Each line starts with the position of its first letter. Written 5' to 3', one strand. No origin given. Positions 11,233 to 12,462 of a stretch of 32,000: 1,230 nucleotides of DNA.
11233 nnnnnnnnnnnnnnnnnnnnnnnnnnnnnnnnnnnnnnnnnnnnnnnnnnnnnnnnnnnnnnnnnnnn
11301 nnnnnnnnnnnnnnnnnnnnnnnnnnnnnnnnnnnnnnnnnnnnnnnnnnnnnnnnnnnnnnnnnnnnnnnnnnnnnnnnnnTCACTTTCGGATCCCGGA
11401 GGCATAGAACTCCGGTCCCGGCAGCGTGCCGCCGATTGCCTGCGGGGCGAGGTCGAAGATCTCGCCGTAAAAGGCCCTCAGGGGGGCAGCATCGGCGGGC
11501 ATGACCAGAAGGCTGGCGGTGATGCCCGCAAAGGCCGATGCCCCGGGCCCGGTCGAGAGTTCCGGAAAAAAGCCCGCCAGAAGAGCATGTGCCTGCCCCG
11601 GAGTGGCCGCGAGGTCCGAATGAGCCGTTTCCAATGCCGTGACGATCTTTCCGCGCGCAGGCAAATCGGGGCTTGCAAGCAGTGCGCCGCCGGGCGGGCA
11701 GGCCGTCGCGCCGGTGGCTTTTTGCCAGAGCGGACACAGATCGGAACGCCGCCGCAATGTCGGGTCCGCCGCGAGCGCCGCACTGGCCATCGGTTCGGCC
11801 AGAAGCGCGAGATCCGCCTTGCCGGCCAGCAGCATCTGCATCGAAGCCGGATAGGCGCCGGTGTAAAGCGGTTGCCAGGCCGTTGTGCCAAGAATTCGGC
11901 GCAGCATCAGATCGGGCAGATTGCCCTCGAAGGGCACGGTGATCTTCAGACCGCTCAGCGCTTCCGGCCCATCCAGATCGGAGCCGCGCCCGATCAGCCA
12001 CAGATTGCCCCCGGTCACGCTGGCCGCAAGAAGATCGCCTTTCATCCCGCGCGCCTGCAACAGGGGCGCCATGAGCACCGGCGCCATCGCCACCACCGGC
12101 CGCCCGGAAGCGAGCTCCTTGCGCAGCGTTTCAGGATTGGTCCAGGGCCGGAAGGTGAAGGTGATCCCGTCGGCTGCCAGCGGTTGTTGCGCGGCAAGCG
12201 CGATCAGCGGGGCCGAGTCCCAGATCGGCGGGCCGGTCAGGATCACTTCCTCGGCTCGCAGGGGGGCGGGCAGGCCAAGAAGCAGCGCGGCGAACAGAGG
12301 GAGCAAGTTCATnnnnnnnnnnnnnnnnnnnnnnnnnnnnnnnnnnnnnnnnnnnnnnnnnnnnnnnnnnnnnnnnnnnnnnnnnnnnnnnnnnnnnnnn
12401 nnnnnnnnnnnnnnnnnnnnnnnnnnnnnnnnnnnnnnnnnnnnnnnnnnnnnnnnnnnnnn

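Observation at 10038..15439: Translationally coupled TonB receptor, O-methyltransferase-like enzyme and ThiY/NMT1-type ABC importer: candidate new B12-linked uptake/modification system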

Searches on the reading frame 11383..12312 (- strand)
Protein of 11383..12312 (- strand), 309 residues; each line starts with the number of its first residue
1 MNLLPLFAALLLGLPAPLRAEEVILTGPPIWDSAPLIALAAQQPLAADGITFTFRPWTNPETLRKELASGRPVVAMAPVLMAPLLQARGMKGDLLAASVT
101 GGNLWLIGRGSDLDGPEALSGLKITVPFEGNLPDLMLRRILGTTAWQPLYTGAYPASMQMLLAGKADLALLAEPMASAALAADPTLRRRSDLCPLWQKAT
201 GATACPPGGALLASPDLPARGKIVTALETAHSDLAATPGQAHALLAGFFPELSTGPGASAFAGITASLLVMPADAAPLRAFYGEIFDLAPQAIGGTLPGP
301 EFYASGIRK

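Call 4: search_protein_families(library=pfam, proteins=[window:11383-12312:-])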
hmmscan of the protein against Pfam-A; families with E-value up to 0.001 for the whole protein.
window:11383-12312:- (309 aa): 0 families

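Call 5: search_protein_families(library=ncbifam, proteins=[window:11383-12312:-])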
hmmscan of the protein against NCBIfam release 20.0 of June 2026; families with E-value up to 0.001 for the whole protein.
window:11383-12312:- (309 aa): 0 families

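Call 12: search_solved_structures(query=window:11383-12312:-, max_evalue=1)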
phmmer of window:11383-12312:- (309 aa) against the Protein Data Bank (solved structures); distinct sequences matched with E-value up to 1: 1.
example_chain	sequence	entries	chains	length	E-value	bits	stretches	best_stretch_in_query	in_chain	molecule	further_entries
3hn0_A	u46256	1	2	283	2.6e-05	27.4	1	57-299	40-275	Nitrate transport protein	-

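Call 42: find_homologous_proteins(query=window:11383-12312:-, max_evalue=0.00001)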
Query window:11383-12312:- (309 aa): 5 proteins with E <= 0.00001 among 8000 candidates.
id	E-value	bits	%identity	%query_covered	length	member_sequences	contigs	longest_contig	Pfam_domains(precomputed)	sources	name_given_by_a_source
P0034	8.2e-191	651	98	100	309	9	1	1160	-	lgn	-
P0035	6.0e-81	291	50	96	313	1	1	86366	-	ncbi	ncbi:ABC transporter substrate-binding protein [Celeribacter sp. ULVN23_4]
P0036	1.2e-72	263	49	96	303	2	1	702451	-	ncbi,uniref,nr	ncbi:hypothetical protein [Salipiger mucosus]|uniref:Putative sulfonate/nitrate transport system sub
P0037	2.1e-68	249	47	98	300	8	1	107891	-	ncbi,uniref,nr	ncbi:sulfonate/nitrate transport system substrate-binding protein [Nitratireductor aquibiodomus RA22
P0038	1.0e-55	208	58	59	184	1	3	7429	-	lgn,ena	-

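Call 53: predict_structure(alignment_id=A3)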
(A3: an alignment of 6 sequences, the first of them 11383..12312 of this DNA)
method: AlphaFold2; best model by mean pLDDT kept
length: 309 residues; sequences in the alignment: 6
mean_pLDDT: 53.5   pTM: 0.48
mean pLDDT of the five models: 53.5, 49.6, 46.2, 44.6, 35.6
residues with pLDDT >= 90: 6; 70-90: 47; 50-70: 109; < 50: 147
segments of 3 or more residues with pLDDT < 50: 1-3, 8-18, 78-90, 96-115, 129-131, 153-156, 158-160, 162-164, 172-182, 186-191, 199-210, 256-309
pLDDT, mean of each block of 10 residues (from residue 1): 47 46 75 74 89 74 68 64 44 45 32 51 56 55 58 49 52 48 49 50 43 68 78 60 64 44 30 39 36 35 31
secondary structure, 60 per line:
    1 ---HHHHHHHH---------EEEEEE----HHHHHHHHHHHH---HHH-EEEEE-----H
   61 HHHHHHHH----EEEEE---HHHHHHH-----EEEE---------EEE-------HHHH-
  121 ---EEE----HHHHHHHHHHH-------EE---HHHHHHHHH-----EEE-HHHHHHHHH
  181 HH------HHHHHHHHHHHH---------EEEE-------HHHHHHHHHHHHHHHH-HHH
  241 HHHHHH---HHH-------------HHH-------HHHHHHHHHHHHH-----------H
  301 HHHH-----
elements in order: H4-11 E21-26 H31-42 E50-54 H60-68 E73-77 H81-87 E93-96 E106-108 H116-119 E124-126 H131-141 H154-162 E168-170 H172-182 H189-200 E210-213 H221-236 H238-246 H276-288 H300-304

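Call 77: search_solved_structures(query=A6, max_evalue=1, show_alignments=1)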
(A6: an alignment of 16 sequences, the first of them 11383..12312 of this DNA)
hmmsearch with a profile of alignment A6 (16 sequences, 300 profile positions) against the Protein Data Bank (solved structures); distinct sequences matched with E-value up to 1: 3.
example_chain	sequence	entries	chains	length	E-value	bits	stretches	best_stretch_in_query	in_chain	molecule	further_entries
3hn0_A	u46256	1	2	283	2.1e-19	73.2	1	46-298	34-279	Nitrate transport protein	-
6ssy_A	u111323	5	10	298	0.12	15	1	44-125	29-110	Taurine-binding periplasmic protein | Taurine ABC transporter substrate-binding protein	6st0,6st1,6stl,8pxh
4h5f_A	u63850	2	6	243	0.49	12.9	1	107-184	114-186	Amino acid ABC superfamily ATP binding cassette transporter, binding protein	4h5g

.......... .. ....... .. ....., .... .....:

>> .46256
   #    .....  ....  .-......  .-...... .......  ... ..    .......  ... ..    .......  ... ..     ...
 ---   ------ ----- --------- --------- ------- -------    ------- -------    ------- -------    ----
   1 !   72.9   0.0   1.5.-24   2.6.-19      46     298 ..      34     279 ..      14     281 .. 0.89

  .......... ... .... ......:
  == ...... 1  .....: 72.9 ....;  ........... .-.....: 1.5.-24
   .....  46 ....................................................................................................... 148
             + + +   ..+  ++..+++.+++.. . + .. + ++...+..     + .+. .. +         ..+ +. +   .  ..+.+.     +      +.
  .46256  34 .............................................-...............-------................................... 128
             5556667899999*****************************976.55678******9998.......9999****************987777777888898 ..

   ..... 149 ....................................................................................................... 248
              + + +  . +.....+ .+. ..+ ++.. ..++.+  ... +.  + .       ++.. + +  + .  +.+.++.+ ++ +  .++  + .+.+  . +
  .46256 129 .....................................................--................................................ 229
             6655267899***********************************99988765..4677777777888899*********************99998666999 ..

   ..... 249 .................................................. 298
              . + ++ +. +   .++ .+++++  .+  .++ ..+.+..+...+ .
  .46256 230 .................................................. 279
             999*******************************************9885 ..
